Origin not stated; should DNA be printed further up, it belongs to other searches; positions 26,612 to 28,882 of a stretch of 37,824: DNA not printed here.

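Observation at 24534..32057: Synthase-type glycan cluster with a DUF4012 protein and an embedded MreB: candidate uncharacterised envelope-polymer assembly module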

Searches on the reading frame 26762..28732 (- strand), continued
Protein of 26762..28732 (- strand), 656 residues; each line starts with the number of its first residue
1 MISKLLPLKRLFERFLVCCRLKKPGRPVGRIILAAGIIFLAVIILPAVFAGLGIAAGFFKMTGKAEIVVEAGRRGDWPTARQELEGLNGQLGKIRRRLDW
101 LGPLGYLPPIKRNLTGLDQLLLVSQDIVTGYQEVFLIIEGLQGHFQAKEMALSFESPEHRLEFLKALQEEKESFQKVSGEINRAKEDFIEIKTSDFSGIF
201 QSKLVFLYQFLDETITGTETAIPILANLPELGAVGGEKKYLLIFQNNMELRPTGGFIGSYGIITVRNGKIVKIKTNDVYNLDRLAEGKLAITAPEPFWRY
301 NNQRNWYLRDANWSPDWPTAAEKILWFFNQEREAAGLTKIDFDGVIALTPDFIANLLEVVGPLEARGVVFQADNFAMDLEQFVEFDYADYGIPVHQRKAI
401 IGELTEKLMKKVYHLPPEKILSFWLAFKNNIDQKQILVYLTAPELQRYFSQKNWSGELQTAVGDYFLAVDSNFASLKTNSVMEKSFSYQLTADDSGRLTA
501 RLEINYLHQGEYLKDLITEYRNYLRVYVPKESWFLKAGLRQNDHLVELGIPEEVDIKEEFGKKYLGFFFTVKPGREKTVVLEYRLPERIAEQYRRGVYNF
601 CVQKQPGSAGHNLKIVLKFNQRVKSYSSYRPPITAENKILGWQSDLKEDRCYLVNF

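Call 78: find_homologous_proteins(query=L090:8587-10407:+)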
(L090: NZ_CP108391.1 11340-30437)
Query L090:8587-10407:+ (606 aa): 1345 proteins with E <= 0.001 among 8000 candidates; the best 120 are listed.
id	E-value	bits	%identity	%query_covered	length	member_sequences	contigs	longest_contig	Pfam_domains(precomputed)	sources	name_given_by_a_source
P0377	0.0e+0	1327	100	100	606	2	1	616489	PF13196.12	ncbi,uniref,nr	ncbi:DUF4012 domain-containing protein [Streptomyces sp. NBC_01320]|uniref:DUF4012 domain-containing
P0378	0.0e+0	1262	95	100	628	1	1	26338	PF13196.12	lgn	-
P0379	0.0e+0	1214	92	100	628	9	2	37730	PF13196.12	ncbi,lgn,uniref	ncbi:DUF4012 domain-containing protein [Streptomyces sp. NPDC032161]|uniref:DUF4012 domain-containin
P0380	0.0e+0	1146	90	97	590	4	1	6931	PF13196.12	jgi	jgi:hypothetical protein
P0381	0.0e+0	1125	87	99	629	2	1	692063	PF13196.12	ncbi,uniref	ncbi:DUF4012 domain-containing protein [Streptomyces sp. NPDC001165]|uniref:DUF4012 domain-containin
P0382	0.0e+0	1124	85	100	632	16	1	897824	PF13196.12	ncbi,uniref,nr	ncbi:hypothetical protein GCM10010317_015820 [Streptomyces mirabilis]|uniref:DUF4012 domain-containi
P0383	0.0e+0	1123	86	100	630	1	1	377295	PF13196.12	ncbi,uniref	ncbi:DUF4012 domain-containing protein [Streptomyces sp900116325]|uniref:DUF4012 domain-containing p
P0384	0.0e+0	1121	87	99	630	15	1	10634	PF13196.12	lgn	-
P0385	0.0e+0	1115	85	100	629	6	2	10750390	PF13196.12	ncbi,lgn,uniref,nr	ncbi:DUF4012 domain-containing protein [Streptomyces sp. NBC_00996]|uniref:DUF4012 domain-containing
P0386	0.0e+0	1094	84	99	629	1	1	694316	PF13196.12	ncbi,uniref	ncbi:DUF4012 domain-containing protein [Streptomyces sp. NPDC001816]|uniref:DUF4012 domain-containin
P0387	0.0e+0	1087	86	97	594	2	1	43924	PF13196.12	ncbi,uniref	ncbi:DUF4012 domain-containing protein [Streptomyces sp. NPDC032472]|uniref:DUF4012 domain-containin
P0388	0.0e+0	1081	85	97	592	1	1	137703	PF13196.12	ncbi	ncbi:DUF4012 domain-containing protein [Streptomyces sp. NPDC004050]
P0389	0.0e+0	1080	83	100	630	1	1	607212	PF13196.12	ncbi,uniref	ncbi:DUF4012 domain-containing protein [Streptomyces mirabilis]|uniref:DUF4012 domain-containing pro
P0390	0.0e+0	1077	83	100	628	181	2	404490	PF13196.12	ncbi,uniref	ncbi:DUF4012 domain-containing protein [Streptomyces mirabilis]|uniref:DUF4012 domain-containing pro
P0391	0.0e+0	1075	82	100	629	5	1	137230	PF13196.12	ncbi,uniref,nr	ncbi:DUF4012 domain-containing protein [Streptomyces olivochromogenes]|uniref:DUF4012 domain-contain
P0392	0.0e+0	1073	85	97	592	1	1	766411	PF13196.12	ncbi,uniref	ncbi:DUF4012 domain-containing protein (plasmid) [Streptomyces sp. HUAS TT3]|uniref:DUF4012 domain-c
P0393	0.0e+0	1073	85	97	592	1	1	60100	PF13196.12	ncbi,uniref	ncbi:DUF4012 domain-containing protein [Streptomyces sp. NPDC059650]|uniref:DUF4012 domain-containin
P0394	0.0e+0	1069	82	100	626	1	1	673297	PF13196.12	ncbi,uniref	ncbi:DUF4012 domain-containing protein [Streptomyces sp. NPDC086549]|uniref:DUF4012 domain-containin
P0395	0.0e+0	1064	83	100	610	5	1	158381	PF13196.12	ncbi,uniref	ncbi:DUF4012 domain-containing protein [Streptomyces sp. 061-3]|uniref:DUF4012 domain-containing pro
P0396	0.0e+0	1052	83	95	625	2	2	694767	PF13196.12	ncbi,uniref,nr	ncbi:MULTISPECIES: DUF4012 domain-containing protein [Streptomyces]|uniref:DUF4012 domain-containing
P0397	0.0e+0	1033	80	99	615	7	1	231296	PF13196.12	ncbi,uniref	ncbi:DUF4012 domain-containing protein [Streptomyces sp. NPDC050625]|uniref:DUF4012 domain-containin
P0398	0.0e+0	1023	78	100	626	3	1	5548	PF13196.12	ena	-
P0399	0.0e+0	1017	79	100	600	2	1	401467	PF13196.12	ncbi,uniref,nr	ncbi:DUF4012 domain-containing protein [Streptomyces sp. TP-A0356]|uniref:DUF4012 domain-containing 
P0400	0.0e+0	1011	78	100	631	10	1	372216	PF13196.12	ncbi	-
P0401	1.6e-298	1009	80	96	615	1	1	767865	PF13196.12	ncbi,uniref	ncbi:DUF4012 domain-containing protein [Streptomyces sp. NPDC093984]|uniref:DUF4012 domain-containin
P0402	1.7e-298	1009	78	99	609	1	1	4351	PF13196.12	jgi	jgi:hypothetical protein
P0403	3.4e-296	1002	79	96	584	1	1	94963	PF13196.12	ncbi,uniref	ncbi:DUF4012 domain-containing protein [Streptomyces sp. NPDC005813]|uniref:DUF4012 domain-containin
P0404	5.4e-295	998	78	94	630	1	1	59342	PF13196.12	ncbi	ncbi:DUF4012 domain-containing protein [Streptomyces sp. NPDC001020]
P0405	3.6e-293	992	77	100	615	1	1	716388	PF13196.12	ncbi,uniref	ncbi:DUF4012 domain-containing protein [Streptomyces sp. NPDC001796]|uniref:DUF4012 domain-containin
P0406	4.4e-293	991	77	99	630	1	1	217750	PF13196.12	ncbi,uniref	ncbi:DUF4012 domain-containing protein [Streptomyces sp. NPDC014864]|uniref:DUF4012 domain-containin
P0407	2.2e-292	989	77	100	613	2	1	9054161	PF13196.12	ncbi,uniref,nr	ncbi:DUF4012 domain-containing protein [Streptomyces cynarae]|uniref:DUF4012 domain-containing prote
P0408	4.6e-292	988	76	99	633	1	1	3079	PF13196.12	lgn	-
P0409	1.0e-290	984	77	99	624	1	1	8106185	PF13196.12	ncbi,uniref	ncbi:DUF4012 domain-containing protein [Streptomyces cynarae]|uniref:DUF4012 domain-containing prote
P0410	3.5e-290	982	79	96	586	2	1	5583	PF13196.12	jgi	-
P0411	7.0e-290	981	76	100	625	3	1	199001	PF13196.12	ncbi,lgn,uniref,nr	ncbi:DUF4012 domain-containing protein [Streptomyces hygroscopicus]|uniref:DUF4012 domain-containing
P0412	7.1e-289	978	75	99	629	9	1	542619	PF13196.12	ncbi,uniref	ncbi:DUF4012 domain-containing protein [Streptomyces sp. NPDC001307]|uniref:DUF4012 domain-containin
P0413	1.3e-282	957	76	99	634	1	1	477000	PF13196.12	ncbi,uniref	ncbi:DUF4012 domain-containing protein [Streptomyces sp. NPDC047079]|uniref:DUF4012 domain-containin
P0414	2.2e-282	956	75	98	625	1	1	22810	PF13196.12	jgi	jgi:hypothetical protein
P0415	6.0e-282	955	75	97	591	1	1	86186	PF13196.12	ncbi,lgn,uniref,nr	ncbi:DUF4012 domain-containing protein [Streptomyces sp. MK7]|uniref:DUF4012 domain-containing prote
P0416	2.9e-281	952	75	100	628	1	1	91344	PF13196.12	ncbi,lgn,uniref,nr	ncbi:DUF4012 domain-containing protein [Streptomyces sp. MK5]|uniref:DUF4012 domain-containing prote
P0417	1.1e-280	951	73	100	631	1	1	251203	PF13196.12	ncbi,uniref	ncbi:DUF4012 domain-containing protein [Streptomyces caeni]|uniref:DUF4012 domain-containing protein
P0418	1.5e-279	947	73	100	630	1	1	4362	PF13196.12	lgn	-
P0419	3.6e-279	946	73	99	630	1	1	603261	PF13196.12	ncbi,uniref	ncbi:DUF4012 domain-containing protein [Streptomyces sp. NPDC007264]|uniref:DUF4012 domain-containin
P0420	1.2e-273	927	75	94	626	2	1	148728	PF13196.12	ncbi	ncbi:DUF4012 domain-containing protein [Streptomyces sp. NPDC002519]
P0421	4.4e-273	925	74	97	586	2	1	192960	PF13196.12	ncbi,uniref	ncbi:DUF4012 domain-containing protein [Streptomyces sp. NPDC002573]|uniref:DUF4012 domain-containin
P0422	4.5e-272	922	74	95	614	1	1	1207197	PF13196.12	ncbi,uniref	ncbi:DUF4012 domain-containing protein [Streptomyces sp. NPDC007901]|uniref:DUF4012 domain-containin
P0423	1.7e-271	920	74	99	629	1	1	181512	PF13196.12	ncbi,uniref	ncbi:DUF4012 domain-containing protein [Streptomyces sp. NPDC051636]|uniref:DUF4012 domain-containin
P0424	1.3e-270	917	73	100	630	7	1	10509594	PF13196.12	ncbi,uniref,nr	ncbi:DUF4012 domain-containing protein [Streptomyces canus]|uniref:DUF4012 domain-containing protein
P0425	1.5e-270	917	73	99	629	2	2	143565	PF13196.12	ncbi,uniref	ncbi:DUF4012 domain-containing protein [Streptomyces sp. NPDC059991]|uniref:DUF4012 domain-containin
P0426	5.7e-270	915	73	98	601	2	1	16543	PF13196.12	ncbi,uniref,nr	ncbi:DUF4012 domain-containing protein [Streptomyces actuosus]|uniref:DUF4012 domain-containing prot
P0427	9.8e-270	914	74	99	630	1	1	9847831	PF13196.12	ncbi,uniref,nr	ncbi:DUF4012 domain-containing protein [Streptomyces afghaniensis]|uniref:DUF4012 domain-containing 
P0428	1.7e-269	914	72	100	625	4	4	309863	PF13196.12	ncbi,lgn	ncbi:DUF4012 domain-containing protein [Streptomyces sp. NPDC001296]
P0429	8.7e-269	911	74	94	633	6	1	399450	PF13196.12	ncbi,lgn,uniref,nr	ncbi:DUF4012 domain-containing protein [Streptomyces glomeratus]|uniref:DUF4012 domain-containing pr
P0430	2.4e-268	910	72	99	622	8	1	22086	PF13196.12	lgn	-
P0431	1.2e-267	907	72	99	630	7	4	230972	PF13196.12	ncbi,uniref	ncbi:DUF4012 domain-containing protein [Streptomyces sp. NPDC048385]|uniref:DUF4012 domain-containin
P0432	2.2e-267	907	71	100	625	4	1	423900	PF13196.12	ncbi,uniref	ncbi:DUF4012 domain-containing protein [Streptomyces sp. NPDC052036]|uniref:DUF4012 domain-containin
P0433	2.9e-267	906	74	93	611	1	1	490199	PF13196.12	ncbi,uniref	ncbi:DUF4012 domain-containing protein [Streptomyces cellulosae]|uniref:DUF4012 domain-containing pr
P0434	3.6e-267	906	74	94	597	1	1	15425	PF13196.12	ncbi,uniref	ncbi:DUF4012 domain-containing protein, partial [Streptomyces sp. NPDC004542]|uniref:DUF4012 domain-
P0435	3.4e-263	893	71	95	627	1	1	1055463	PF13196.12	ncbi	ncbi:DUF4012 domain-containing protein [Streptomyces sp. YIM S03343]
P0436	1.3e-260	884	70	99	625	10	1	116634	PF13196.12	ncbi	ncbi:DUF4012 domain-containing protein [Streptomyces sp. NPDC001156]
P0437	3.2e-258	876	72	94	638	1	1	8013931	PF13196.12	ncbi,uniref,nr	ncbi:hypothetical protein QFZ82_001437 [Streptomyces sp. V4I23]|uniref:DUF4012 domain-containing pro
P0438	3.3e-258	876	70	99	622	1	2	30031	PF13196.12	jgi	jgi:Protein of unknown function (DUF4012)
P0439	3.8e-255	866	71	95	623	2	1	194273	PF13196.12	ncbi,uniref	ncbi:DUF4012 domain-containing protein [Streptomyces sp. NPDC052040]|uniref:DUF4012 domain-containin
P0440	1.9e-248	844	69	96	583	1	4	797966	PF13196.12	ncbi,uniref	ncbi:DUF4012 domain-containing protein [Streptomyces sp. NPDC018693]|uniref:DUF4012 domain-containin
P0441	7.1e-243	826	67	94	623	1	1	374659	PF13196.12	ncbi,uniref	ncbi:DUF4012 domain-containing protein [Streptomyces sp. NPDC001848]|uniref:DUF4012 domain-containin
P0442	3.6e-242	823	66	94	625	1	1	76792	PF13196.12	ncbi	ncbi:DUF4012 domain-containing protein [Streptomyces sp. NPDC003996]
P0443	8.0e-242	822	66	94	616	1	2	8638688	PF13196.12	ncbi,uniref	ncbi:DUF4012 domain-containing protein [Streptomyces lutosisoli]|uniref:DUF4012 domain-containing pr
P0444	9.6e-242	822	66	97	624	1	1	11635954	PF13196.12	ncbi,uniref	ncbi:DUF4012 domain-containing protein [Streptomyces sp. NBC_01615]|uniref:DUF4012 domain-containing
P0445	1.2e-240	818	66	94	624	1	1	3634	PF13196.12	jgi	-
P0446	2.4e-240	817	67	94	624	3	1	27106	PF13196.12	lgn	-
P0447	9.4e-239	812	66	94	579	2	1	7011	PF13196.12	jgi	jgi:hypothetical protein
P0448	5.0e-238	810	67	94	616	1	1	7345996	PF13196.12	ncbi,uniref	ncbi:DUF4012 domain-containing protein [Streptomyces sp. HUAS MG47]|uniref:DUF4012 domain-containing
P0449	6.7e-238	809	65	97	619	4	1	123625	PF13196.12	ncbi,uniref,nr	ncbi:DUF4012 domain-containing protein [Streptomyces antnestii]|uniref:DUF4012 domain-containing pro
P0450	1.8e-237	808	67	94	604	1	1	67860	PF13196.12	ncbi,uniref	ncbi:DUF4012 domain-containing protein [Streptomyces sp. NPDC056503]|uniref:DUF4012 domain-containin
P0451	5.0e-237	806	66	94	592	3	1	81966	PF13196.12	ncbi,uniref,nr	ncbi:DUF4012 domain-containing protein [Streptomyces fulvoviolaceus]|uniref:DUF4012 domain-containin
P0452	1.9e-236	804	66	95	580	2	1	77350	PF13196.12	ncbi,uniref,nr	ncbi:DUF4012 domain-containing protein [Streptomyces jeddahensis]|uniref:DUF4012 domain-containing p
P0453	2.2e-236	804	66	94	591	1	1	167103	PF13196.12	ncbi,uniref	ncbi:DUF4012 domain-containing protein [Streptomyces sp. NPDC051104]|uniref:DUF4012 domain-containin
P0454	6.4e-235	799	66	94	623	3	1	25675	PF13196.12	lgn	-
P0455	2.3e-233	794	66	94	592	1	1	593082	PF13196.12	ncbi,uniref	ncbi:DUF4012 domain-containing protein [Streptomyces sp. NPDC020472]|uniref:DUF4012 domain-containin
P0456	3.8e-233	794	65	94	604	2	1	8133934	PF13196.12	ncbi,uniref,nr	ncbi:DUF4012 domain-containing protein [Streptomyces sp. NBC_00094]|uniref:DUF4012 domain-containing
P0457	1.2e-232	792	63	100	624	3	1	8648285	PF13196.12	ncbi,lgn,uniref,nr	ncbi:DUF4012 domain-containing protein [Streptomyces incarnatus]|uniref:DUF4012 domain-containing pr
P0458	2.2e-232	791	64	94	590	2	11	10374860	PF13196.12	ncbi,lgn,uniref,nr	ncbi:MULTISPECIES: DUF4012 domain-containing protein [unclassified Streptomyces]|uniref:DUF4012 doma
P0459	2.8e-231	787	64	94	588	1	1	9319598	PF13196.12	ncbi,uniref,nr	ncbi:DUF4012 domain-containing protein [Streptomyces camelliae]|uniref:DUF4012 domain-containing pro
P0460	3.3e-231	787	65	97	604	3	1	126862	PF13196.12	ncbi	ncbi:DUF4012 domain-containing protein [Streptomyces sp. NPDC002671]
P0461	3.9e-231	787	65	98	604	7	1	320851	PF13196.12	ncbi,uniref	ncbi:DUF4012 domain-containing protein [Streptomyces sp. NPDC056470]|uniref:DUF4012 domain-containin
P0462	4.6e-231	787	64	99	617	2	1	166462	PF13196.12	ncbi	ncbi:DUF4012 domain-containing protein [Streptomyces chartreusis]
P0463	6.7e-231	786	65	94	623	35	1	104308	PF13196.12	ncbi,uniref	ncbi:DUF4012 domain-containing protein [Streptomyces sp. NPDC001928]|uniref:DUF4012 domain-containin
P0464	1.5e-230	785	63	95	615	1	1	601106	PF13196.12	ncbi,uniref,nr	ncbi:DUF4012 domain-containing protein [Streptomyces himalayensis]|uniref:DUF4012 domain-containing 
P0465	1.8e-230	785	65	94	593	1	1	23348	PF13196.12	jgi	jgi:hypothetical protein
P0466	3.3e-230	784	63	97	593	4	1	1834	PF13196.12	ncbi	ncbi:DUF4012 domain-containing protein, partial [Streptomyces sp. NPDC003998]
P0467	5.6e-230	783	66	94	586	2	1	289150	PF13196.12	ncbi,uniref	ncbi:DUF4012 domain-containing protein [Streptomyces sp. NPDC001852]|uniref:DUF4012 domain-containin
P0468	5.6e-230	783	65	94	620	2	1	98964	PF13196.12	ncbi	ncbi:DUF4012 domain-containing protein [Streptomyces chartreusis]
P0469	8.8e-230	782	64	94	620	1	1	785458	PF13196.12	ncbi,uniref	ncbi:DUF4012 domain-containing protein [Streptomyces sp. NPDC046821]|uniref:DUF4012 domain-containin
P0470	9.5e-230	782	62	99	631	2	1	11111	PF13196.12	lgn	-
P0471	3.2e-229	781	65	94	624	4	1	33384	PF13196.12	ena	-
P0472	1.7e-228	778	63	96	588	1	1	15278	PF13196.12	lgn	-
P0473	3.7e-228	777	62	100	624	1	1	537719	PF13196.12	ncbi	ncbi:DUF4012 domain-containing protein [Streptomyces puniciscabiei]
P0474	7.1e-228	776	62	100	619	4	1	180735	PF13196.12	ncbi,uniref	ncbi:DUF4012 domain-containing protein [Streptomyces sp. NPDC005480]|uniref:DUF4012 domain-containin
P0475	1.2e-225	769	64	94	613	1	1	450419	PF13196.12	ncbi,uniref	ncbi:DUF4012 domain-containing protein, partial [Streptomyces sp. NPDC051896]|uniref:DUF4012 domain-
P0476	4.1e-222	757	60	100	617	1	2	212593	PF13196.12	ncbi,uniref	ncbi:DUF4012 domain-containing protein [Streptomyces sp. NPDC059875]|uniref:DUF4012 domain-containin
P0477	8.5e-222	756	60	98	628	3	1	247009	PF13196.12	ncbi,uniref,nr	ncbi:DUF4012 domain-containing protein [Streptomyces sp. PSKA54]|uniref:DUF4012 domain-containing pr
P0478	2.8e-221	754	61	99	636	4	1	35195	PF13196.12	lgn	-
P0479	3.3e-221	754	61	98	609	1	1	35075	PF13196.12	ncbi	ncbi:DUF4012 domain-containing protein [Streptomyces sp. NPDC002845]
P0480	1.4e-220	752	63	94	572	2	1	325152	PF13196.12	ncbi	ncbi:DUF4012 domain-containing protein [Streptomyces spinosirectus]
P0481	1.4e-218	745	61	99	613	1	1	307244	PF13196.12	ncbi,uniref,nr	ncbi:DUF4012 domain-containing protein [Streptomyces dysideae]|uniref:DUF4012 domain-containing prot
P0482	4.5e-218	744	60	99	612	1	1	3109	PF13196.12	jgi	jgi:hypothetical protein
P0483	2.8e-216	738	59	100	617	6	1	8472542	PF13196.12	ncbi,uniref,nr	ncbi:DUF4012 domain-containing protein [Streptomyces sp. NBC_01353]|uniref:DUF4012 domain-containing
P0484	9.7e-216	736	62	96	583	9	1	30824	PF13196.12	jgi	jgi:HAMP domain-containing protein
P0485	1.3e-215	736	67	85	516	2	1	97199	PF13196.12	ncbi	-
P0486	1.4e-214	732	61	94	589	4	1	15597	PF13196.12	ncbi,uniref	ncbi:DUF4012 domain-containing protein [Streptomyces sp. NPDC046237]|uniref:DUF4012 domain-containin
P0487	2.3e-213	728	60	98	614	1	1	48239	PF13196.12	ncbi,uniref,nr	ncbi:DUF4012 domain-containing protein [Streptomyces cupreus]|uniref:DUF4012 domain-containing prote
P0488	3.4e-213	728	61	94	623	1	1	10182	PF13196.12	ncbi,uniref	ncbi:DUF4012 domain-containing protein [Streptomyces sp. NPDC056527]|uniref:DUF4012 domain-containin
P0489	2.4e-212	725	61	96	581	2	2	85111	PF13196.12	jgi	jgi:hypothetical protein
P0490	1.0e-211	723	60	98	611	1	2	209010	PF13196.12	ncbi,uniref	ncbi:DUF4012 domain-containing protein [Streptomyces sp. NPDC050658]|uniref:DUF4012 domain-containin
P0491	3.1e-211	721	59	96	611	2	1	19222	PF13196.12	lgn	-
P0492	7.9e-210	717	59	97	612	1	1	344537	PF13196.12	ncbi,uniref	ncbi:DUF4012 domain-containing protein [Streptomyces sp. NPDC019531]|uniref:DUF4012 domain-containin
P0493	5.5e-209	714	61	96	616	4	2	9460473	PF13196.12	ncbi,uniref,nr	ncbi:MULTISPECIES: DUF4012 domain-containing protein [unclassified Streptomyces]|uniref:DUF4012 doma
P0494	1.2e-208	713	59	95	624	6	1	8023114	PF13196.12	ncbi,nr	ncbi:hypothetical protein CGZ69_32150 [Streptomyces peucetius subsp. caesius ATCC 27952]|nr:hypothet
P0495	3.1e-208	711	61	95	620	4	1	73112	PF13196.12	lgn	-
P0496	3.8e-208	711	59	99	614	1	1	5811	PF13196.12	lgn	-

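Call 79: find_encoding_contigs(protein=P0494, flank=10000, max_places=1)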
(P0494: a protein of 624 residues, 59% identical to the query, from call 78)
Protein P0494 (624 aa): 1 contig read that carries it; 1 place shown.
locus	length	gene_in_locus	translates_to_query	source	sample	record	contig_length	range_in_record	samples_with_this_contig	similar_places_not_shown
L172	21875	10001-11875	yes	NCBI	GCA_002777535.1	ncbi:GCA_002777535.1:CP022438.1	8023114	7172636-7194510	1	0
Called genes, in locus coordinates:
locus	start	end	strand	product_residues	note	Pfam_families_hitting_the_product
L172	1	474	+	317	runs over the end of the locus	PF01073:3Beta_HSD, PF01370:Epimerase, PF02719:Polysacc_synt_2, PF07993:NAD_binding_4 (weak), PF13460:NAD_binding_10, PF16363:GDP_Man_Dehyd, PF04321:RmlD_sub_bind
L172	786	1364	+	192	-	PF13578:Methyltransf_24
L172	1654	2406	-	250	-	-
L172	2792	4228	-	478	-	PF13579:Glyco_trans_4_4 (weak), PF20706:GT4-conflict, PF00534:Glycos_transf_1, PF13692:Glyco_trans_1_4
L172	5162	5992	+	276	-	-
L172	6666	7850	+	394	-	PF04932:Wzy_C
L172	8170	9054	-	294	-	-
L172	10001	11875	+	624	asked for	PF13196:DUF4012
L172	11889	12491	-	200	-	PF01451:LMWPc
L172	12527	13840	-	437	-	PF13439:Glyco_transf_4, PF00534:Glycos_transf_1, PF13692:Glyco_trans_1_4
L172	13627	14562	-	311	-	PF05050:Methyltransf_21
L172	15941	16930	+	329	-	PF01073:3Beta_HSD, PF01370:Epimerase, PF02719:Polysacc_synt_2, PF04321:RmlD_sub_bind, PF07993:NAD_binding_4 (faint), PF13460:NAD_binding_10, PF16363:GDP_Man_Dehyd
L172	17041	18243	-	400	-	PF20706:GT4-conflict, PF00534:Glycos_transf_1, PF13692:Glyco_trans_1_4, PF13524:Glyco_trans_1_2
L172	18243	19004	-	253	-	PF13578:Methyltransf_24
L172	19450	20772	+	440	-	PF01210:NAD_Gly3P_dh_N (faint), PF03446:NAD_binding_2 (faint), PF03721:UDPG_MGDP_dh_N, PF03807:F420_oxidored (faint), PF00984:UDPG_MGDP_dh, PF03720:UDPG_MGDP_dh_C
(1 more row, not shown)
